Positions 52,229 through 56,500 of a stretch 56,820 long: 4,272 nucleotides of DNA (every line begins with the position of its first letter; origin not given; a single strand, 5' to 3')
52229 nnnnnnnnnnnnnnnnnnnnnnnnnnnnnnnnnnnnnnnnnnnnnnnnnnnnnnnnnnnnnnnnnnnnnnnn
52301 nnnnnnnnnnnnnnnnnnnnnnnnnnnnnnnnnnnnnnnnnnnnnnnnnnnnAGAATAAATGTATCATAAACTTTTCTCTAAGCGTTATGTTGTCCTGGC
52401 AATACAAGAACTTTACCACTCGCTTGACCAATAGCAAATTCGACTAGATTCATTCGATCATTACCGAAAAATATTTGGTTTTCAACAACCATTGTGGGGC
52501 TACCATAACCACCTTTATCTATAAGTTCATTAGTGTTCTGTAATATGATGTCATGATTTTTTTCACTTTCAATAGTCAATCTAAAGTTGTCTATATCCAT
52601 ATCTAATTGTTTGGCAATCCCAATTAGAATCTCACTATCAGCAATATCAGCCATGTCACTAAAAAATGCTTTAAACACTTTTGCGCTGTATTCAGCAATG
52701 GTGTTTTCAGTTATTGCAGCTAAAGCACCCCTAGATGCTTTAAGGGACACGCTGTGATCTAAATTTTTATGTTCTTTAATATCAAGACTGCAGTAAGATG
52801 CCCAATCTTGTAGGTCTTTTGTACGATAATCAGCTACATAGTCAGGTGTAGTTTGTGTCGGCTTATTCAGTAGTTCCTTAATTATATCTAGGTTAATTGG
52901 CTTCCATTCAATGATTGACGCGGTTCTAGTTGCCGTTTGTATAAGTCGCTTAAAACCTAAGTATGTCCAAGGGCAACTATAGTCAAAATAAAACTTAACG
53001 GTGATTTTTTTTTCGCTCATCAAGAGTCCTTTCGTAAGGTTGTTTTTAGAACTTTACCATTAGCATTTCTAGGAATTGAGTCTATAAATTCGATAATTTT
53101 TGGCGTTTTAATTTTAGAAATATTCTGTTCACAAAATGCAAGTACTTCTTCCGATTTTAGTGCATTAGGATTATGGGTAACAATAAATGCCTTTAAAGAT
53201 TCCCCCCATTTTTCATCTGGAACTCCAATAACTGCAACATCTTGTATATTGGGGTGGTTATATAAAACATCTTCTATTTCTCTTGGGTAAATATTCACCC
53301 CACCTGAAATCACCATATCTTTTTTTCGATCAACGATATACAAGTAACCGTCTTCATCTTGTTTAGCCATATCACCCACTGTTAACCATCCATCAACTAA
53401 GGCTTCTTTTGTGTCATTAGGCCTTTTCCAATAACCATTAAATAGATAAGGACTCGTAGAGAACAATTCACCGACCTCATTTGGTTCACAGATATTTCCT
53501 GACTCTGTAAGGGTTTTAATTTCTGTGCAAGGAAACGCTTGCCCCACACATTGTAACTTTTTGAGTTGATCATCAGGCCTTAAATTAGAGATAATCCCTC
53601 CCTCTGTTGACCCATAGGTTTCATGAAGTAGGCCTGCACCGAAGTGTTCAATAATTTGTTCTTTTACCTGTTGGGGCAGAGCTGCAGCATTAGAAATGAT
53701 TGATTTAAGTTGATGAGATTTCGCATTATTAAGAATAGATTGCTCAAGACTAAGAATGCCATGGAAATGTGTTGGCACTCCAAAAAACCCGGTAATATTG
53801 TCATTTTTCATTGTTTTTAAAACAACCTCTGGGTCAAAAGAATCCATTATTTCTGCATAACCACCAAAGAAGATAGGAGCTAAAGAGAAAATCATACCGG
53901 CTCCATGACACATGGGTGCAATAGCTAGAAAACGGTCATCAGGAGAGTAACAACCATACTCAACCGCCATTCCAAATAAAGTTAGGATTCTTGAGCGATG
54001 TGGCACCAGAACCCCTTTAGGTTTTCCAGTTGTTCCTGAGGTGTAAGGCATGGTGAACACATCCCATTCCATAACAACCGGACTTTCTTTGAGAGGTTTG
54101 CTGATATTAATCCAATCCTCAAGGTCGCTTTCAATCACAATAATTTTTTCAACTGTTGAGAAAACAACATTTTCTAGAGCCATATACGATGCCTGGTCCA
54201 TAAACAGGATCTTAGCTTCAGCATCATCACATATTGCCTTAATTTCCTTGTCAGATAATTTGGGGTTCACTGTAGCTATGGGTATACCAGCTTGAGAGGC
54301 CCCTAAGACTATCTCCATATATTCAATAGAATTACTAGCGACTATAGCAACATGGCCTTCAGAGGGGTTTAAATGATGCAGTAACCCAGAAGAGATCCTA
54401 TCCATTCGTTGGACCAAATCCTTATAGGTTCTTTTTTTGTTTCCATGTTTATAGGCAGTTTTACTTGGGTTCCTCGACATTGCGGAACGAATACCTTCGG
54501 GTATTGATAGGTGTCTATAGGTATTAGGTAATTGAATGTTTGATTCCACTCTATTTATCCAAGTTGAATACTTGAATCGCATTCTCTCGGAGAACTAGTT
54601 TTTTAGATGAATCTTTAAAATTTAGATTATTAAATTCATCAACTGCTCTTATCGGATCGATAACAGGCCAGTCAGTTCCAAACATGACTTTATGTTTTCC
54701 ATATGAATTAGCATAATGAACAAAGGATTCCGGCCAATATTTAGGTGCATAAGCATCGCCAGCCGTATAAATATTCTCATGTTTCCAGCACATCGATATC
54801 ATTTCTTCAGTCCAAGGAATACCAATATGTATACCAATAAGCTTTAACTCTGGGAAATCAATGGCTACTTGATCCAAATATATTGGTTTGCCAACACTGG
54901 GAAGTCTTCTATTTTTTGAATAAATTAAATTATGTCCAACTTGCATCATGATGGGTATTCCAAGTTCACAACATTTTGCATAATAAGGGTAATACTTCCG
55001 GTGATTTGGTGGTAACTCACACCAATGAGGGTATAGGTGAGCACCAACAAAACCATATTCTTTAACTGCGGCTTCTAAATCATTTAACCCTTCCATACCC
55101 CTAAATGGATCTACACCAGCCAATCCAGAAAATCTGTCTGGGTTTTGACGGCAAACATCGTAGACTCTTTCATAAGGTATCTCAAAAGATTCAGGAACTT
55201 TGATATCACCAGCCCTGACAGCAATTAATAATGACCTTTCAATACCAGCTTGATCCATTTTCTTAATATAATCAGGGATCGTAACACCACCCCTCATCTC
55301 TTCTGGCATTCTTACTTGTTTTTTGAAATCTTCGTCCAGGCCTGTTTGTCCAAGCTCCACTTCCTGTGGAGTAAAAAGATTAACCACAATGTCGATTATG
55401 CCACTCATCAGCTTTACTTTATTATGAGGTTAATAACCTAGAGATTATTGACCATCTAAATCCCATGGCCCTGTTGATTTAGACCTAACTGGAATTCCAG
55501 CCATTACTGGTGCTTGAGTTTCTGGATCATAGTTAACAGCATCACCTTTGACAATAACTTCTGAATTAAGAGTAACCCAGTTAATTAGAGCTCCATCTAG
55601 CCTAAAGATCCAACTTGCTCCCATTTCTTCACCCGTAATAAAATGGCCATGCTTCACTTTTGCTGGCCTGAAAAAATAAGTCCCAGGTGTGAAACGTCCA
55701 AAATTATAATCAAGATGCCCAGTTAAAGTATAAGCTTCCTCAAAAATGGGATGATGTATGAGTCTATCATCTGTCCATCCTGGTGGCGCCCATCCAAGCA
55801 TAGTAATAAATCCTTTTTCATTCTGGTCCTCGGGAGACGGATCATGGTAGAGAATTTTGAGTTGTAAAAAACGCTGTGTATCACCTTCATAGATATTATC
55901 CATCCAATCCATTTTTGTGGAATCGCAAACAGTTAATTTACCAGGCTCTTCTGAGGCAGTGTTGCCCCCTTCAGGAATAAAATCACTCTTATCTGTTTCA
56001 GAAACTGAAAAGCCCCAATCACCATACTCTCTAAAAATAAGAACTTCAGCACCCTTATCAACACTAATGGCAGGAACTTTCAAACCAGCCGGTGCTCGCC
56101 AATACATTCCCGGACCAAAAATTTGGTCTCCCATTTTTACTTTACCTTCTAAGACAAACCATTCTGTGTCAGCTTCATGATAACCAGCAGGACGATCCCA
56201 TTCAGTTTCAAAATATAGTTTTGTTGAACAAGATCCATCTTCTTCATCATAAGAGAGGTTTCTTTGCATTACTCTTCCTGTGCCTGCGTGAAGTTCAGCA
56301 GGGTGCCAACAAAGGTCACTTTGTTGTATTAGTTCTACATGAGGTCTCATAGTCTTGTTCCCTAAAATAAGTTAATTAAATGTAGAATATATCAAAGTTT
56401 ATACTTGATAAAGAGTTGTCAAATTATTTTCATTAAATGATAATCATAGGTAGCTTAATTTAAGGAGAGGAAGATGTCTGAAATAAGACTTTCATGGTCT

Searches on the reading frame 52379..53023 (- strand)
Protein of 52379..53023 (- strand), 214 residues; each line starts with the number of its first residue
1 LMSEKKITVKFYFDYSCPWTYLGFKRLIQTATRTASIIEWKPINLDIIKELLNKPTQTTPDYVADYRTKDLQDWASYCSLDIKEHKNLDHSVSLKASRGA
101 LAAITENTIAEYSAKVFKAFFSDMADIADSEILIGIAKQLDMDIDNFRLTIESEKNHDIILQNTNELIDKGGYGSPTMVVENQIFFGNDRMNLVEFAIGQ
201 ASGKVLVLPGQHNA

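Call 3: search_protein_families(library=pfam, proteins=[window:52379-53023:-], max_evalue=0.01)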
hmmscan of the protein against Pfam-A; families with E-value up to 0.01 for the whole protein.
window:52379-53023:- (214 aa): 1 family
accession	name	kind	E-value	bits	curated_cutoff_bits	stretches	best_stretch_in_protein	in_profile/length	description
PF01323.26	DSBA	-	6.8e-32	111.2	25.6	1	8-197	1-189/191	DSBA-like thioredoxin domain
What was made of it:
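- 52379..53023 (-): DSBA-fold, HCCA-isomerase/GST-kappa-like protein (SCPWT motif, no signal peptide), 26 nt upstream of the alpha. Pfam DSBA at 7e-32 (call 3).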

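Call 4: search_protein_families(library=ncbifam, proteins=[window:52379-53023:-], max_evalue=0.01)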
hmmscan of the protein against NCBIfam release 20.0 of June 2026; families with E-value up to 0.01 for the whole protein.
window:52379-53023:- (214 aa): 1 family
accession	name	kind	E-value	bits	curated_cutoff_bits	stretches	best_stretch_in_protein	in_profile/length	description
NF041057.1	Rcas_1661_fam_Se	equivalog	0.0006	19.4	190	1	115-194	159-240/247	Rcas_1661 family thioredoxin-like (seleno)lipoprotein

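Call 49: search_solved_structures(query=window:52379-53023:-, max_evalue=0.01)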
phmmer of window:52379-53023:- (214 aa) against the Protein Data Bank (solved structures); distinct sequences matched with E-value up to 0.01: 6.
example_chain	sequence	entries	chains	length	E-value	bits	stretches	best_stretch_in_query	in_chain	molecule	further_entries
2imd_A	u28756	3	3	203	1.3e-11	48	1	9-200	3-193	2-hydroxychromene-2-carboxylate isomerase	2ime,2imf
3fz5_A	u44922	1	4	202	1.1e-09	41.7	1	8-194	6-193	Possible 2-hydroxychromene-2-carboxylate isomerase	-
1yzx_A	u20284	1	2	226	0.00018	24.7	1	8-200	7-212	Glutathione S-transferase kappa 1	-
3rpn_A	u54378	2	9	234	0.0002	24.5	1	8-200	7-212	Glutathione S-transferase kappa 1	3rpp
6eez_A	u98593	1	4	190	0.0023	21.1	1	91-202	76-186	DsbA-like disulfide oxidoreductase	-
1r4w_A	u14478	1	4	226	0.0034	20.5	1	9-200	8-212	Glutathione S-transferase, mitochondrial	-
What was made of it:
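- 52379..53023 (-): PDB 2imd HCCA isomerase at 1e-11 (call 49).
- The DSBA-like protein resembles HCCA isomerase (call 49).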

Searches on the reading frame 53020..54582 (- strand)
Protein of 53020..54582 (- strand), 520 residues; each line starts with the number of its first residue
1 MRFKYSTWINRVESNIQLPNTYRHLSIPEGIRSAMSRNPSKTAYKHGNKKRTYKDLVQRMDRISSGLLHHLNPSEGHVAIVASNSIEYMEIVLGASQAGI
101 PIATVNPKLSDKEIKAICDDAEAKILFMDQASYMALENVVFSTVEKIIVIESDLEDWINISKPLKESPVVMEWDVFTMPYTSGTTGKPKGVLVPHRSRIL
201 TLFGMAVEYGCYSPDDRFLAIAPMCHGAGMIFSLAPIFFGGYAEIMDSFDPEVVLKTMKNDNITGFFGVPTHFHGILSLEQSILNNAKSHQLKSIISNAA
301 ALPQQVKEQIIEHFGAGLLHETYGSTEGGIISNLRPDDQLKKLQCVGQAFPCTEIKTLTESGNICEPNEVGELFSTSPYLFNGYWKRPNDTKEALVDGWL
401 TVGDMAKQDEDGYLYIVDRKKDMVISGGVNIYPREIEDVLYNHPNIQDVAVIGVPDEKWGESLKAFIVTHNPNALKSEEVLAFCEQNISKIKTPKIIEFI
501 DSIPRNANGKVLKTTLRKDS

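Call 3: search_protein_families(library=pfam, proteins=[window:53020-54582:-], max_evalue=0.01)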
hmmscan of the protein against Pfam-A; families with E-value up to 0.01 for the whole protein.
window:53020-54582:- (520 aa): 2 families
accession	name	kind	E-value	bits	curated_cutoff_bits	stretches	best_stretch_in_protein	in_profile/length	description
PF00501.34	AMP-binding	-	2.8e-71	240.8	29.9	1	34-385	4-384/384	AMP-binding enzyme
PF13193.12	AMP-binding_C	-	9.7e-21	74.9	24.5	1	435-510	1-76/76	AMP-binding enzyme C-terminal domain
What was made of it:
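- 53020..54582 (-): AMP-forming acyl/aryl-CoA ligase. Pfam AMP-binding (call 3).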

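Call 4: search_protein_families(library=ncbifam, proteins=[window:53020-54582:-], max_evalue=0.01)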
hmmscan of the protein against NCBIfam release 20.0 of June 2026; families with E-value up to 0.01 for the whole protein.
window:53020-54582:- (520 aa): 110 families (the best 25 are shown)
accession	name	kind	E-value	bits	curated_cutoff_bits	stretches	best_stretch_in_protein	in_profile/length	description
NF004837.0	PRK06187.1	subfamily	1.4e-126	422.9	476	1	22-519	5-521/531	long-chain-fatty-acid--CoA ligase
NF006182.0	PRK08316.1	subfamily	3.6e-105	352.4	663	1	22-519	8-516/523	fatty acyl-CoA synthetase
NF002966.0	PRK03640.1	equivalog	1.8e-88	297.3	556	1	36-518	13-478/483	o-succinylbenzoate--CoA ligase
NF009071.0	PRK12406.1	subfamily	4.3e-88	296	701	2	152-518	135-500/510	acyl-CoA synthetase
NF009233.0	PRK12583.1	subfamily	5.5e-87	292.4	832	2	172-518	200-548/558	fatty acid CoA ligase family protein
NF005307.0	PRK06839.1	equivalog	5.4e-85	285.9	748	1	38-517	15-490/496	o-succinylbenzoate--CoA ligase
NF005797.0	PRK07638.1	equivalog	2e-84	283.9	518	1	27-518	3-477/487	acyl-CoA synthetase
NF052269.1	Staph_lig_FadD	equivalog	6.1e-83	278.9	650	1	46-518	23-491/499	long-chain-fatty-acid--CoA ligase FadD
NF005801.1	PRK07656.1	equivalog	3.4e-82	276.7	657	1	26-517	2-500/500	FadD3 family acyl-CoA ligase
NF004797.0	PRK06145.1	equivalog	9.1e-82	275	850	1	35-519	12-494/499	acyl-CoA synthetase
NF006181.0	PRK08314.1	subfamily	2.8e-81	273.5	705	2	172-517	203-551/563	long-chain-fatty-acid--CoA ligase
NF005702.0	PRK07514.1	subfamily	3e-78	263.4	558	1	32-518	10-498/506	malonyl-CoA synthase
NF006572.0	PRK09088.1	equivalog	5.9e-78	262.7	696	1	48-518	26-485/491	acyl-CoA synthetase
NF005857.1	PRK07786.1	exception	9.7e-78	261.9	733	1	38-518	22-510/513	fatty-acid--CoA ligase FadD5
NF038341.1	ligase_FadD4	exception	3.7e-75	253.2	850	1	47-516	19-500/506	fatty-acid--CoA ligase FadD4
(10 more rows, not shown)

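Call 51: search_solved_structures(query=window:53020-54582:-, max_evalue=1e-40)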
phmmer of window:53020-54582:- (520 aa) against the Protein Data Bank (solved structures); distinct sequences matched with E-value up to 1e-40: 51.
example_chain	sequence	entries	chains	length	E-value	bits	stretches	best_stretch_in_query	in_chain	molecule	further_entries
8wev_A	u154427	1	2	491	2.4e-72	247.1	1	37-518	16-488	Feruloyl-CoA Synthetase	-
8weu_A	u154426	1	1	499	2.6e-72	247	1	37-518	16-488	Fatty-acyl-CoA synthase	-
8r2q_A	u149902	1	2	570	2.9e-64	220.4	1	34-517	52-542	Probable fatty-acid-CoA ligase FadD5 (Fatty-acid-CoA synthetase) (Fatty-acid-CoA synthase)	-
8ivi_A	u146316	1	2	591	5.4e-59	203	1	174-517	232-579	Medium/long-chain-fatty-acid--CoA ligase FadD8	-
3r44_A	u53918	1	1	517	1.4e-57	198.3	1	51-518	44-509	fatty acyl CoA synthetase FADD13 (FATTY-ACYL-CoA SYNTHETASE)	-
5x8f_A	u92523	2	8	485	8.7e-57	195.8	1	37-517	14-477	2-succinylbenzoate--CoA ligase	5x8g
5buq_A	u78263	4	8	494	5.9e-56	193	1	37-517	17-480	2-succinylbenzoate--CoA ligase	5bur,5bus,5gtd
4gxq_A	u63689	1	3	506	6.9e-56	192.8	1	47-518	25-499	Malonyl CoA synthetase, Benzoate-CoA ligase Chimeric protein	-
4gxr_A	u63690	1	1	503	2.4e-54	187.7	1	47-518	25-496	Malonyl CoA synthetase, Benzoate-CoA ligase Chimeric protein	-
4fuq_A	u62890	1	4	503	3.2e-54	187.3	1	47-518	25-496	Malonyl CoA synthetase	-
4fut_A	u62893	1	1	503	2.2e-53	184.5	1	47-518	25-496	Malonyl CoA synthetase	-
3nyq_A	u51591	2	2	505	3.1e-53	184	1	41-519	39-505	Malonyl-CoA Ligase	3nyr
6abh_A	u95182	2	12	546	4e-51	177.1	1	46-517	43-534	Red-bioluminescence eliciting luciferase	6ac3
6k4c_A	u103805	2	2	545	1.1e-49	172.3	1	46-517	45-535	Ancestral luciferase AncLamp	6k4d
2qvz_X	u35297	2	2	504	6.1e-49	169.9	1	28-516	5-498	4-Chlorobenzoate CoA Ligase/Synthetase | 4-Chlorobenzoate CoA Ligase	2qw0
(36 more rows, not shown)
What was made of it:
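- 53020..54582 (-): The best PDB hit is feruloyl-CoA synthetase 8wev at 2e-72 (call 51).
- The ligase resembles feruloyl-CoA synthetase (call 51).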

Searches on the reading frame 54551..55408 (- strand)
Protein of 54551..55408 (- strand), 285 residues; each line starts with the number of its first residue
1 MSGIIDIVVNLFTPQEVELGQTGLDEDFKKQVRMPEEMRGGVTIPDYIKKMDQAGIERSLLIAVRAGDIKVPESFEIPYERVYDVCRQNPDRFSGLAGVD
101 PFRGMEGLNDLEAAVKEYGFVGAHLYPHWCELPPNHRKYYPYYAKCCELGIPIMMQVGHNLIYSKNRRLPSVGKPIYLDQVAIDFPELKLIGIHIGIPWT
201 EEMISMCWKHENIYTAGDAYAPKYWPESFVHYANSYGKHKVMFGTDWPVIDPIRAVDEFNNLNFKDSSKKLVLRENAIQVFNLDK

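Call 3: search_protein_families(library=pfam, proteins=[window:54551-55408:-], max_evalue=0.01)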
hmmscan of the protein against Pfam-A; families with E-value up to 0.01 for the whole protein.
window:54551-55408:- (285 aa): 1 family
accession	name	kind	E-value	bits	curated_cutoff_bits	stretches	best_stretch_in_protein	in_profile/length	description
PF04909.20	Amidohydro_2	-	5e-41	141.8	26.4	1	76-283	63-289/289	Amidohydrolase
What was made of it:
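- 54551..55408 (-): Amidohydro_2 metal-dependent hydrolase, decarboxylase or hydratase. Pfam at 5e-41 (call 3).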

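Call 4: search_protein_families(library=ncbifam, proteins=[window:54551-55408:-], max_evalue=0.01)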
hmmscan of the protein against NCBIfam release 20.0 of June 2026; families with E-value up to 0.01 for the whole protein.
window:54551-55408:- (285 aa): 0 families

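Call 48: search_solved_structures(query=window:54551-55408:-, max_evalue=0.001)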
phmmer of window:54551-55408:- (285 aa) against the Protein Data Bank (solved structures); distinct sequences matched with E-value up to 0.001: 15.
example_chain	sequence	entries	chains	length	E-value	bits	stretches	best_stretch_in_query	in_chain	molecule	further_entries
3irs_A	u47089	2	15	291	4.4e-18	68.9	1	79-278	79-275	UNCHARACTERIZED PROTEIN BB4693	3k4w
2gwg_A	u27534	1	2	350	4.8e-10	42.5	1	43-194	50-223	4-oxalomesaconate hydratase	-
3s4t_A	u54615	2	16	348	4.5e-06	29.5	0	228-284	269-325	Amidohydrolase 2 | Gamma-resorcylate decarboxylase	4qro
2dvt_A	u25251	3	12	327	8.8e-06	28.5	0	232-284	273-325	Thermophilic reversible gamma-resorcylate decarboxylase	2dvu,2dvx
3ij6_A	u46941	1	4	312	8.5e-05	25.3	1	79-277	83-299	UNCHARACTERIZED METAL-DEPENDENT HYDROLASE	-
7wmb_A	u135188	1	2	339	0.0002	24.1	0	82-127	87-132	Amidohydrolase 2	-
7wkm_A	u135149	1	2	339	0.0002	24.1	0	82-127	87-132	Amidohydrolase 2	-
7wkl_A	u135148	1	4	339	0.0002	24.1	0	82-127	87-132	Amidohydrolase 2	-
7wjr_A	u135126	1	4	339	0.0002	24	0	82-127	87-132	2,3-dihydroxybenzoate decarboxylase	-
6dxq_A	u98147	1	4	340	0.00021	24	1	89-159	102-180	4-oxalomesaconate hydratase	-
6dwv_B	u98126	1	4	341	0.00021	24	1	89-159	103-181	4-oxalomesaconate hydratase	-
6dxs_A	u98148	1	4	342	0.00022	23.9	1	89-159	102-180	4-oxalomesaconate hydratase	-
7a19_A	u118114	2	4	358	0.00024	23.8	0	82-127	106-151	Amidohydrolase 2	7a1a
6e6i_A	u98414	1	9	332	0.00073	22.2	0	85-284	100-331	2,2',3-trihydroxy-3'-methoxy-5,5'-dicarboxybiphenyl meta-cleavage compound hydrolase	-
5vn5_A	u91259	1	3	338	0.00075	22.2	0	85-284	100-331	2,2',3-trihydroxy-3'-methoxy-5,5'-dicarboxybiphenyl meta-cleavage compound hydrolase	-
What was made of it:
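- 54551..55408 (-): PDB hits are 3irs and LigJ 2gwg at 5e-10 (call 48).
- The Amidohydro_2 is distantly related to LigJ and gamma-resorcylate decarboxylase (call 48).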

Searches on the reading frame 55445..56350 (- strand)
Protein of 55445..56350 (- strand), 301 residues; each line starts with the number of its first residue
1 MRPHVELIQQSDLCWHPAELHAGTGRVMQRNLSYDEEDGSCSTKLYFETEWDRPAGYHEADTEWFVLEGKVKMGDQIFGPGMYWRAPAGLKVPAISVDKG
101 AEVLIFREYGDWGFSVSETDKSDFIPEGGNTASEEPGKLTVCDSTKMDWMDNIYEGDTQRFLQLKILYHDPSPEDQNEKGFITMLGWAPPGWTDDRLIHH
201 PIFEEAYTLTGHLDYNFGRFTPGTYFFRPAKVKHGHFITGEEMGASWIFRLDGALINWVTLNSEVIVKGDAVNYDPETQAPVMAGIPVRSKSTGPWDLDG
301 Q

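Call 3: search_protein_families(library=pfam, proteins=[window:55445-56350:-], max_evalue=0.01)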
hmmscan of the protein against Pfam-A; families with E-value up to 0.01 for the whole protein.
window:55445-56350:- (301 aa): 3 families
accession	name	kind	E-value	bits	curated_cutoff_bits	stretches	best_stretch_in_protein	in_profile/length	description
PF14499.12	DUF4437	-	1.7e-33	116.3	24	1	6-257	1-249/250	Domain of unknown function (DUF4437)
PF12973.13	Cupin_7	-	9.5e-13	48.3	27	2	8-97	6-90/105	ChrR Cupin-like domain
PF07883.17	Cupin_2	-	5.3e-05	23.3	27.2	0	189-248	6-67/70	Cupin domain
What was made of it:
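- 55445..56350 (-): DUF4437 bicupin, first gene of the conserved operon. Pfam DUF4437 and Cupin_7 (call 3).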

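Call 4: search_protein_families(library=ncbifam, proteins=[window:55445-56350:-], max_evalue=0.01)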
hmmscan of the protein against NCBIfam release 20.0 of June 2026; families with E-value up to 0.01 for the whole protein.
window:55445-56350:- (301 aa): 0 families

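Call 50: search_solved_structures(query=window:55445-56350:-, max_evalue=0.1)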
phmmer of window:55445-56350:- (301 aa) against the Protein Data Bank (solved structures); distinct sequences matched with E-value up to 0.1: 1.
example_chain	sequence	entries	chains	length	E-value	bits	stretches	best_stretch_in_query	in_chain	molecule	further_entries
2qdr_A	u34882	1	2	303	3.1e-06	29.5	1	33-252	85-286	Uncharacterized protein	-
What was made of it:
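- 55445..56350 (-): PDB 2qdr at 3e-6 (call 50).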
